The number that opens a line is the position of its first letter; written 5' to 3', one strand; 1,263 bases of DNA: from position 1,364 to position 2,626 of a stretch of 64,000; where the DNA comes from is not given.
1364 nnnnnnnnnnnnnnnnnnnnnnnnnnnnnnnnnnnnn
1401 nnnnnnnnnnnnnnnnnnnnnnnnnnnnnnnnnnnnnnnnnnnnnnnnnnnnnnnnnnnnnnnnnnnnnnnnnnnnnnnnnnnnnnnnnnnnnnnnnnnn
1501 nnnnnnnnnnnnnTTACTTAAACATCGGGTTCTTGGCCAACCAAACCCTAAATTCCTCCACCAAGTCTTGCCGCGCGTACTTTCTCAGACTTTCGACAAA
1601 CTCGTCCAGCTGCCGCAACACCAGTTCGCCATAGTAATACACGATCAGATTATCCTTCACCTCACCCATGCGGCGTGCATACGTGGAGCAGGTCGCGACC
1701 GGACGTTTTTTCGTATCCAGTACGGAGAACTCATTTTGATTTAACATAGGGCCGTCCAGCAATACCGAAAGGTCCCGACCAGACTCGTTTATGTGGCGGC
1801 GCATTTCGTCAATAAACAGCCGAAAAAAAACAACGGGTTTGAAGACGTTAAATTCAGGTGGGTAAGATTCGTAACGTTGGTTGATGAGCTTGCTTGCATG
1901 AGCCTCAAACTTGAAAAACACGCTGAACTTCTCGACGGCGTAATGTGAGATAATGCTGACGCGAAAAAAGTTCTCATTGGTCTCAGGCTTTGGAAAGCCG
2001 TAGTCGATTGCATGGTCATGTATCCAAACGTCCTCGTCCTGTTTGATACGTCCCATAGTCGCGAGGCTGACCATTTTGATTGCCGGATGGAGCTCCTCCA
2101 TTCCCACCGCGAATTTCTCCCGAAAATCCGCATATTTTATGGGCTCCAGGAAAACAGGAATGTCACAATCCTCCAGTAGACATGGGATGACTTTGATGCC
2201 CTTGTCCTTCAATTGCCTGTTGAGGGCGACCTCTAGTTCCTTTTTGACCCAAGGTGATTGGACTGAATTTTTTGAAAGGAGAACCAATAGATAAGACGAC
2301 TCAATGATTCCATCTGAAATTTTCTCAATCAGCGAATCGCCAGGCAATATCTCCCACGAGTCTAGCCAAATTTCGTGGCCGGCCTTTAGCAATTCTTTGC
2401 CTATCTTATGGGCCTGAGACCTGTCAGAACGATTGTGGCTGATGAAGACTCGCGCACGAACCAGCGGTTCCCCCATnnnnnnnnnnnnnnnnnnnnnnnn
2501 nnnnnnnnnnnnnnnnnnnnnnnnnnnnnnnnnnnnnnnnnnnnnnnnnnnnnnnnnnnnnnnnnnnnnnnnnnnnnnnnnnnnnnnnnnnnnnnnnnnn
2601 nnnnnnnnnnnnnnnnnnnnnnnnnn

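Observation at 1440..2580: Low-GC single-gene islet encoding a TIR domain protein with an unrecognisable C-terminal domain: candidate standalone NADase-type defence or toxin module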

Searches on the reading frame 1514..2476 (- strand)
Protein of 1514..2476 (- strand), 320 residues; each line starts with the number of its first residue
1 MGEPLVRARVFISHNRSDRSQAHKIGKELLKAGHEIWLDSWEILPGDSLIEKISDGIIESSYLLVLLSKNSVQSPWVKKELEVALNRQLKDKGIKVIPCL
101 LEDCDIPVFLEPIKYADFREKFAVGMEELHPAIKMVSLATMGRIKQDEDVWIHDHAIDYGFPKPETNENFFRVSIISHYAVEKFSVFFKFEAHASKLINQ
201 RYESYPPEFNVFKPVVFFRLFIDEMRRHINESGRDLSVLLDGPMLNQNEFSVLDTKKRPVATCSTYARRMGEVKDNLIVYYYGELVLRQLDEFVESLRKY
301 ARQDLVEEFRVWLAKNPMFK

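Call 3: search_protein_families(library=pfam, proteins=[window:1514-2476:-], max_evalue=0.1)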
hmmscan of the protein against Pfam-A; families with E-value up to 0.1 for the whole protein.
window:1514-2476:- (320 aa): 3 families
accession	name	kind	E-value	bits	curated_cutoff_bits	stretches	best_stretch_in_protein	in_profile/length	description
PF13676.11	TIR_2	-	1e-30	107.2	28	1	10-127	1-119/122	TIR domain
PF01582.25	TIR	-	1.4e-12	48.2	21.3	1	10-101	4-96/179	TIR domain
PF08937.16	ThsB_TIR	-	1.4e-06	29.1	21.2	1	11-94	1-90/100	Thoeris protein ThsB, TIR-like domain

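Call 4: search_protein_families(library=padloc, proteins=[window:1514-2476:-], max_evalue=0.1)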
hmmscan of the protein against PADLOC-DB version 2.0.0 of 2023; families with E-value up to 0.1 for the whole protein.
window:1514-2476:- (320 aa): 20 families
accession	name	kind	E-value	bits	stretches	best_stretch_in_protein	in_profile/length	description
PDLC05062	PDC-S66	-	2.7e-16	57.9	1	10-92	151-234/282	-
PDLC02421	Aga_TIR-PNTD1-PNTD2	-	7.2e-13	46.4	1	7-130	3-129/430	Class I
PDLC02012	SAVED5--SAVED_TIR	-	1.4e-12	45.4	1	7-94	13-100/404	-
PDLC02403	Aga_TIR-PNTD1-PNTD2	-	3.6e-12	44.1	1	7-145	2-143/443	Class I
PDLC02962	RT-TIR_XII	-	3.4e-09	34.1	1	8-101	346-440/478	single gene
PDLC00417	ThsB1|ThsB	-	3.7e-08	31.2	1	10-98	169-258/303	TIR-like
PDLC03957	bSEFIR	-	9.1e-08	30.3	1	8-250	39-295/412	-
PDLC02961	RT-TIR_XII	-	3.3e-07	27.6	1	8-100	348-435/475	single gene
PDLC00436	ThsB1|ThsB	-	3.8e-06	24.5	1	8-98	36-129/183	TIR-like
PDLC03015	TIR-NLR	-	1.2e-05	22.3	1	10-102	4-95/824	-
PDLC00426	ThsB1|ThsB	-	4.3e-05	21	1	10-86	240-323/352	TIR-like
PDLC02416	Aga_REase-TIR-PNTD1-PNTD2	-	4.5e-05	20.3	1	9-135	157-280/572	Class I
PDLC00419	ThsB1|ThsB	-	0.0001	20.1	1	8-99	28-122/165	TIR-like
PDLC00420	ThsB1|ThsB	-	0.00014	19.1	1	9-105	3-102/319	TIR-like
PDLC00425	ThsB1|ThsB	-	0.00021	18.5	1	9-120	253-369/389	TIR-like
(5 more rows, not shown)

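Call 5: search_protein_families(library=ncbifam, proteins=[window:1514-2476:-], max_evalue=0.1)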
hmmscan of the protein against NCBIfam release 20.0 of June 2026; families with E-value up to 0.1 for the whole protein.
window:1514-2476:- (320 aa): 2 families
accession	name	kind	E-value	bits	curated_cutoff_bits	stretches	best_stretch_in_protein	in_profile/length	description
NF042941.1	Retron_TIR_antiphage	equivalog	1.2e-16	60.6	600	1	9-107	341-439/464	TIR domain-containing anti-phage reverse transcriptase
NF058526.1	Thoeris_type3_ThcB4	equivalog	1.3e-09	37.4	220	1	9-89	129-210/375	Thoeris type III anti-phage system protein ThcB4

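Call 6: find_homologous_proteins(query=window:1514-2476:-)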
Query window:1514-2476:- (320 aa): 102 proteins with E <= 0.001 among 1153 candidates.
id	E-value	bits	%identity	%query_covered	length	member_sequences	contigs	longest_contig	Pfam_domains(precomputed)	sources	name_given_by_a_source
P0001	3.8e-213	724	100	100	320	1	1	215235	PF01582.26,PF13676.12,PF08937.17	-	-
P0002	1.4e-103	365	52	98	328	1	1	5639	PF01582.26,PF13676.12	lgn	-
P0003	1.5e-101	358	52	95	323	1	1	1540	PF01582.26,PF13676.12,PF08937.17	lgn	-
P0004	9.5e-82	293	47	99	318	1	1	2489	PF01582.26,PF13676.12,PF08937.17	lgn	-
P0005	1.3e-81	292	45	98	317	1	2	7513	PF01582.26,PF13676.12,PF08937.17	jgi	jgi:hypothetical protein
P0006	2.8e-81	291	46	99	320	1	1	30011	PF01582.26,PF13676.12,PF08937.17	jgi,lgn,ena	-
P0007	5.1e-81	290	45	99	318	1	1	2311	PF01582.26,PF13676.12,PF08937.17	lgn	-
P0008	8.3e-81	290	46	98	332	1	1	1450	PF01582.26,PF13676.12,PF08937.17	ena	-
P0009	6.7e-80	287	46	98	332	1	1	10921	PF01582.26,PF13676.12,PF08937.17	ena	-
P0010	2.3e-79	285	44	99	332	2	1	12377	PF01582.26,PF13676.12,PF08937.17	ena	-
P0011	6.0e-79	284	45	98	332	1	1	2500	PF01582.26,PF13676.12,PF08937.17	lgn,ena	-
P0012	6.9e-79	283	44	98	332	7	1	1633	PF01582.26,PF13676.12,PF08937.17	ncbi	-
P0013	1.1e-76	276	44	98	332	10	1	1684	PF01582.26,PF13676.12,PF08937.17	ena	-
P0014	3.8e-75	271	44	97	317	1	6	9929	PF01582.26,PF13676.12,PF08937.17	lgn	-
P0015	5.0e-75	271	44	99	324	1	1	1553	PF01582.26,PF13676.12,PF08937.17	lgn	-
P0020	1.0e-68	250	43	93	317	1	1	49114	PF01582.26,PF13676.12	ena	-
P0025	7.2e-67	244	41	94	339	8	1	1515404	PF01582.26,PF13676.12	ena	-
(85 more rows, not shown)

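Call 7: search_solved_structures(query=window:1514-2476:-, max_evalue=1, show_alignments=2)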
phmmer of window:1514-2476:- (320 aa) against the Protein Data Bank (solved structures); distinct sequences matched with E-value up to 1: 27.
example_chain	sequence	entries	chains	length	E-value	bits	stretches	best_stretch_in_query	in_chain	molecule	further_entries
9mud_K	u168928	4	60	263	7e-09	38.5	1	9-103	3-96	Cat1 (CRISPR associated TIR 1) pentagonal filament | Cat1 (CRISPR associated TIR 1) pentagonal filament assembly | Cat1 (CRISPR-associated TIR 1)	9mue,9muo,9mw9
7uxr_A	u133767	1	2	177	3.3e-08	36.3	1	10-96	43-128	TIR domain protein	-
3h16_A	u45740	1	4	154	5.8e-08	35.5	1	10-91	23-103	TIR protein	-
7uwg_A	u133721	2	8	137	1.6e-07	34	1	10-91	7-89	Molecular chaperone Tir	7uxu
8g83_A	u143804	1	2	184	3.3e-07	33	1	10-91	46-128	NAD(+) hydrolase AbTIR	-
1fyv_A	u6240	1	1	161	7.7e-05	25.2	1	10-118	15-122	TOLL-LIKE RECEPTOR 1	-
7nuw_A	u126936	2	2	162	7.8e-05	25.2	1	10-118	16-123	Toll-like receptor 1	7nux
7nt7_A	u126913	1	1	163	8e-05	25.2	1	10-118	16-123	Toll-like receptor 1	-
4c7m_A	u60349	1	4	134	0.00011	24.8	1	8-84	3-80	Toll/interleukin-1 receptor domain-containing protein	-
9m0n_A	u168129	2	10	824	0.00029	23.4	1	9-102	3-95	Tetratricopeptide repeat protein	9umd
4w8h_A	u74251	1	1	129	0.00036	23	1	28-121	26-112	Toll-receptor-related 2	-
4lzp_B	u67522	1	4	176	0.00036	23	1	10-83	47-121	Putative uncharacterized protein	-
4w8g_A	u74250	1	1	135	0.00041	22.9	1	28-121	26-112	Toll-receptor-related 2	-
4om7_A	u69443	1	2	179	0.00097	21.6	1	10-115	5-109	Toll-like receptor 6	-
4lqc_A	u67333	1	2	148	0.00098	21.6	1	11-83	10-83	TcpB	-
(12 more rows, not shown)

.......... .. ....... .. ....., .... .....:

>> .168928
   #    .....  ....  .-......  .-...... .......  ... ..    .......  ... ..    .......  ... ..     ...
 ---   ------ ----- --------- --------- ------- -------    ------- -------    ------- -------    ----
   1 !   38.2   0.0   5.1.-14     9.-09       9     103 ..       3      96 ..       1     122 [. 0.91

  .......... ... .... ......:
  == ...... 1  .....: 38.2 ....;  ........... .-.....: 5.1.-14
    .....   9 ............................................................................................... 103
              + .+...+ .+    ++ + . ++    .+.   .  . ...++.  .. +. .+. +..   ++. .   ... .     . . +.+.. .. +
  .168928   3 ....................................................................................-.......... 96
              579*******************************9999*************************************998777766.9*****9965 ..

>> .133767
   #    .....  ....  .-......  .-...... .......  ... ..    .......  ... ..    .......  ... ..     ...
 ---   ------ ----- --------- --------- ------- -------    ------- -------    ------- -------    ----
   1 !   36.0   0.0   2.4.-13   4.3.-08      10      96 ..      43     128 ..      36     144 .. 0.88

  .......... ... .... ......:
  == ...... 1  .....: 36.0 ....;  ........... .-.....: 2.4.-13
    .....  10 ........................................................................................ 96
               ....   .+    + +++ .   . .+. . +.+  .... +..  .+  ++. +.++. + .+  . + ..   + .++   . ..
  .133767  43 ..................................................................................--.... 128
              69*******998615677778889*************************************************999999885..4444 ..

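Call 12: find_encoding_contigs(protein=P0025, flank=10000, max_places=3)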
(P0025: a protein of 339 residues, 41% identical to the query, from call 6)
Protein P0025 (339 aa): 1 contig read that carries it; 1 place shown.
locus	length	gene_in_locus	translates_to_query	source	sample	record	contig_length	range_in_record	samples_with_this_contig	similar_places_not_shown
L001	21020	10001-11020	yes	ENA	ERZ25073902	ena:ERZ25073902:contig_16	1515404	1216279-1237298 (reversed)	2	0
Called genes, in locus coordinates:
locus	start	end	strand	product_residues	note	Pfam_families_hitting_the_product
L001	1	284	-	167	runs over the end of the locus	-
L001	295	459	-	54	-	PF12728:HTH_17 (weak)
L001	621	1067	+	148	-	-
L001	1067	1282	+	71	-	-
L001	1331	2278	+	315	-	PF00589:Phage_integrase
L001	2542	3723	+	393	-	PF13356:Arm-DNA-bind_3, PF22022:Phage_int_M, PF00589:Phage_integrase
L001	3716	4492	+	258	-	-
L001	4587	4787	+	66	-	PF05930:Phage_AlpA, PF12728:HTH_17 (weak)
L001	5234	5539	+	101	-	-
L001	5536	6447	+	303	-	-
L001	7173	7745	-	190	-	PF13751:DDE_Tnp_1_6 (weak)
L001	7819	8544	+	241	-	-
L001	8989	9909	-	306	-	PF12760:Zn_ribbon_IS1595, PF12762:DDE_Tnp_IS1595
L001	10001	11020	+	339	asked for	PF13676:TIR_2, PF01582:TIR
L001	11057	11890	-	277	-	PF13340:DUF4096, PF01609:DDE_Tnp_1, PF13586:DDE_Tnp_1_2 (weak)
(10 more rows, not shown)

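Call 13: find_encoding_contigs(protein=P0006, flank=10000, max_places=3)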
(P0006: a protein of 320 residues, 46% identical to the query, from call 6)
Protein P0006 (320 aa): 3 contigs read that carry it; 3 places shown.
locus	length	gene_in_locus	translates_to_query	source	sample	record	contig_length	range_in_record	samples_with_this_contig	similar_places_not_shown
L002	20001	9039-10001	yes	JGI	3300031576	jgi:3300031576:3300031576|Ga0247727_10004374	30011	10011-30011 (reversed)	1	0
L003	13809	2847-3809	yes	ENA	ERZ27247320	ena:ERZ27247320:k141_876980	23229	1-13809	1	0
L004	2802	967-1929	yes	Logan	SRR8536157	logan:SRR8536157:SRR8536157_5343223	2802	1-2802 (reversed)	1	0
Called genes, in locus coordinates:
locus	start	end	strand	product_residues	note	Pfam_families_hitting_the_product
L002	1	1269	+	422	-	?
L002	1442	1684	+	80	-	PF08814:XisH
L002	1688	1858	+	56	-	PF08814:XisH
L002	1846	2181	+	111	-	PF08869:XisI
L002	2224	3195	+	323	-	-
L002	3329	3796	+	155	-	PF04361:DUF494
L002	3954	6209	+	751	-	PF01751:Toprim, PF01131:Topoisom_bac, PF01396:Zn_ribbon_Top1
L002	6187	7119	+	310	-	PF13102:Phage_int_SAM_5, PF02899:Phage_int_SAM_1, PF00589:Phage_integrase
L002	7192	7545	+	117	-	PF01909:NTP_transf_2, PF18765:Polbeta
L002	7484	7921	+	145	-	PF05168:HEPN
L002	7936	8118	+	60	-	PF00589:Phage_integrase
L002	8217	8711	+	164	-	-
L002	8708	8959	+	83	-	-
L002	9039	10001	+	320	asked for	PF01582:TIR, PF13676:TIR_2, PF08937:ThsB_TIR (weak)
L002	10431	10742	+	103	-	PF22600:MTPAP-like_central (weak), PF01909:NTP_transf_2, PF18765:Polbeta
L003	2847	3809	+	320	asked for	PF01582:TIR, PF13676:TIR_2, PF08937:ThsB_TIR (weak)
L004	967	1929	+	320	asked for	PF01582:TIR, PF13676:TIR_2, PF08937:ThsB_TIR (weak)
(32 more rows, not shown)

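Call 15: predict_structure(alignment_id=A1)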
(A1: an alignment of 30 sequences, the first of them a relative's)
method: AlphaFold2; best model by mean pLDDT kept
length: 320 residues; sequences in the alignment: 30
mean_pLDDT: 84.1   pTM: 0.72
mean pLDDT of the five models: 84.1, 84.1, 82.9, 82.6, 81.9
residues with pLDDT >= 90: 126; 70-90: 150; 50-70: 42; < 50: 2
segments of 3 or more residues with pLDDT < 50: none
pLDDT, mean of each block of 10 residues (from residue 1): 76 83 88 77 53 64 86 68 63 82 81 85 92 85 82 94 71 94 92 92 89 91 92 89 91 90 96 83 95 91 93 85
secondary structure, 60 per line:
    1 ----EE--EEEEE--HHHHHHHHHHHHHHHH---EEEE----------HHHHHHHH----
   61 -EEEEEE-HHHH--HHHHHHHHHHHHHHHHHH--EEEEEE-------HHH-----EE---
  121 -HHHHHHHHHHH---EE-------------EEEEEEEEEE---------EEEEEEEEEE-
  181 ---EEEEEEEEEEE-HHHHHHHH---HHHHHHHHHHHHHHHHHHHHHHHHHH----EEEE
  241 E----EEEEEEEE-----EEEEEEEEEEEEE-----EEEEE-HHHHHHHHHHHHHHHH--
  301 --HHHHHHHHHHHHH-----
elements in order: E9-13 H16-31 E35-38 H49-56 E62-67 H69-72 H75-92 E95-100 H122-132 E151-160 E170-179 E184-194 H196-203 H207-232 E237-241 E246-253 E259-271 E277-281 H283-298 H303-315

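Call 31: find_related_loci(query=A1, collection=genome_contigs, flank=8000)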
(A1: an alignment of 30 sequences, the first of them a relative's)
Query A1 (320 aa) in genome_contigs; peptide patterns used: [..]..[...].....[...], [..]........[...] (x = any residue, [..] = any of these).
139 stretches matched a pattern; 111 encode a relative of the query (tblastn E <= 1e-3); the best 80 are kept; 80 distinct loci.
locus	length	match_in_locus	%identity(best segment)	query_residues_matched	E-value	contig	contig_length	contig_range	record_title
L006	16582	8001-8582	42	5-202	4e-44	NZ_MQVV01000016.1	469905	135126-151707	Nonlabens tegetincola strain JCM 12886 ctg7180000000050, whole genome shotgun sequence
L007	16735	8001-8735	35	4-256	7e-44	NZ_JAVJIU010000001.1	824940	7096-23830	Christiangramia sediminicola strain SM2212 SM2212_1, whole genome shotgun sequence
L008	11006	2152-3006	32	10-304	2e-41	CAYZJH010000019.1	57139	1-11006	MAG TPA_asm: uncultured Desulfobacteraceae bacterium isolate binchicken_co168_4 genome assembly, contig: NODE_877_length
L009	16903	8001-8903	30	9-318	2e-40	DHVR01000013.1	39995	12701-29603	MAG TPA_asm: Leptolinea sp. UBA5203 UBA5203_contig_6546, whole genome shotgun sequence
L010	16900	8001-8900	31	9-318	2e-42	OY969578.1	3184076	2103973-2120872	MAG: uncultured Chloroflexia bacterium isolate MFD05674.bin.c.2 genome assembly, chromosome: 1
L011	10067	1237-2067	31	10-303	6e-39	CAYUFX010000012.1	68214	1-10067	MAG TPA_asm: uncultured Pirellulales bacterium isolate binchicken_co89_457 genome assembly, contig: NODE_437_length_6821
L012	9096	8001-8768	35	7-272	3e-39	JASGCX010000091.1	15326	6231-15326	MAG: Flavobacterium sp. isolate MAG17 NODE_1727_length_15326_cov_55.413791, whole genome shotgun sequence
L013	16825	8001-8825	33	10-302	2e-38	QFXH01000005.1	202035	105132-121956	MAG: Candidatus Nitrotoga sp. MKT Ga0182805_105, whole genome shotgun sequence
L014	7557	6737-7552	30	10-295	8e-38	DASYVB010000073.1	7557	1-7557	MAG TPA_asm: Nitrospiraceae bacterium isolate SMAG_U4610 k141_823298, whole genome shotgun sequence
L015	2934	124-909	34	12-282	6e-38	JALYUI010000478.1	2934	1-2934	MAG: Bacteroidota bacterium isolate LAG bin13 SD1463-65_k127_1274888, whole genome shotgun sequence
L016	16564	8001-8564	39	10-202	2e-37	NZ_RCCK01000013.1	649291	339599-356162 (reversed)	Pedobacter alluvionis strain DSM 19624 Ga0111684_104, whole genome shotgun sequence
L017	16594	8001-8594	39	7-205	2e-37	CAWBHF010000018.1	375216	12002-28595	MAG: uncultured Acidobacteriota bacterium isolate MFD06435.bin.1.31 genome assembly, contig: contig_67286, whole genome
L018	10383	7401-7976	39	10-204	3e-37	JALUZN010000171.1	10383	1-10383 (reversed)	MAG: Draconibacterium sp. isolate 132-544_metabat1_scaf2bin.004 132-544_scaffold_2190_c1, whole genome shotgun sequence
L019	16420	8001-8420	46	7-146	5e-37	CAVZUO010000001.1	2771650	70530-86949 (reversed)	MAG: uncultured Acidobacteriaceae bacterium isolate MFD09286.bin.1.36 genome assembly, contig: contig_16237, whole genom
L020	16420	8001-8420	46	7-146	5e-37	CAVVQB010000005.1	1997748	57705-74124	MAG: uncultured Acidobacteriaceae bacterium isolate MFD02579.bin.1.51 genome assembly, contig: contig_2358, whole genome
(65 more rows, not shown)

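Call 37: find_encoding_contigs(protein=P0001, flank=10000, max_places=4)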
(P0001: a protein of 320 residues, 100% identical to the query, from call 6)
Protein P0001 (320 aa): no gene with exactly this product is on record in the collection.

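Call 39: find_related_loci(query=A1, collection=viral_contigs, flank=8000)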
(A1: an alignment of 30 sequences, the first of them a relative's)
Query A1 (320 aa) in viral_contigs; peptide patterns used: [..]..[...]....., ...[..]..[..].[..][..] (x = any residue, [..] = any of these).
20 stretches matched a pattern; 4 encode a relative of the query (tblastn E <= 1e-3); 4 distinct loci.
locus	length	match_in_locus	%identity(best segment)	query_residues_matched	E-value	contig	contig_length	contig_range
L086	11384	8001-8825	31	10-302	4e-40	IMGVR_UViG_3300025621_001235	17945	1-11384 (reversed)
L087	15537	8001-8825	31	10-302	4e-40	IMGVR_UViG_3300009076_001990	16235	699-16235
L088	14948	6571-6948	44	9-129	7e-28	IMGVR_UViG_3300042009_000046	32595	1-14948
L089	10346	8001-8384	40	8-133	5e-24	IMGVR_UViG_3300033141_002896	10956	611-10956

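Call 49: search_protein_families(library=pfam, alignment_id=A4, max_evalue=0.00001)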
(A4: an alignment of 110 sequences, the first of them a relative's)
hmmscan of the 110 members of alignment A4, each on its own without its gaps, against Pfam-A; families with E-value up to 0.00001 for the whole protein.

A. member 1, L001:8992-10002:- (337 aa): 2 families
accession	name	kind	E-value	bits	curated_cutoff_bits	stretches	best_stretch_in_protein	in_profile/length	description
PF12762.13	DDE_Tnp_IS1595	-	1.3e-33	116.6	27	1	145-298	4-153/153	ISXO2-like transposase domain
PF12760.12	Zn_ribbon_IS1595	-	6.9e-15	55.2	25.4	1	23-69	1-45/46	Transposase zinc-ribbon domain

B. families by the number of members that match (of 110 scanned): 82 families (the first 25 are shown)
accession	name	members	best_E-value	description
PF02384.22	N6_Mtase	4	2.6e-65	N-6 DNA Methylase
PF01420.25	Methylase_S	3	4.9e-52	Type I restriction modification DNA specificity domain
PF04851.21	ResIII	2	1.6e-39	Type III restriction enzyme, res subunit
PF01609.27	DDE_Tnp_1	2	1.5e-38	Transposase DDE domain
PF13676.11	TIR_2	2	5.7e-32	TIR domain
PF12161.14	HsdM_N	2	3e-18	HsdM N-terminal domain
PF18766.7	SWI2_SNF2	2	3.2e-15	SWI2/SNF2 ATPase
PF00270.35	DEAD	2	2.9e-12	DEAD/DEAH box helicase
PF01170.24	UPF0020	2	5.9e-08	RMKL-like, methyltransferase domain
PF13588.12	HSDR_N_2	2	8e-07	Type I restriction enzyme R protein N terminus (HSDR_N)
PF01078.27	Mg_chelatase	1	4.7e-98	Magnesium chelatase, subunit ChlI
PF00701.28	DHDPS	1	1.4e-89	Dihydrodipicolinate synthetase family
PF01695.23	IstB_IS21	1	6.7e-68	IstB-like ATP binding protein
PF14293.11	YWFCY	1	7.5e-47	YWFCY protein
PF00331.26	Glyco_hydro_10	1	5.1e-45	Glycosyl hydrolase family 10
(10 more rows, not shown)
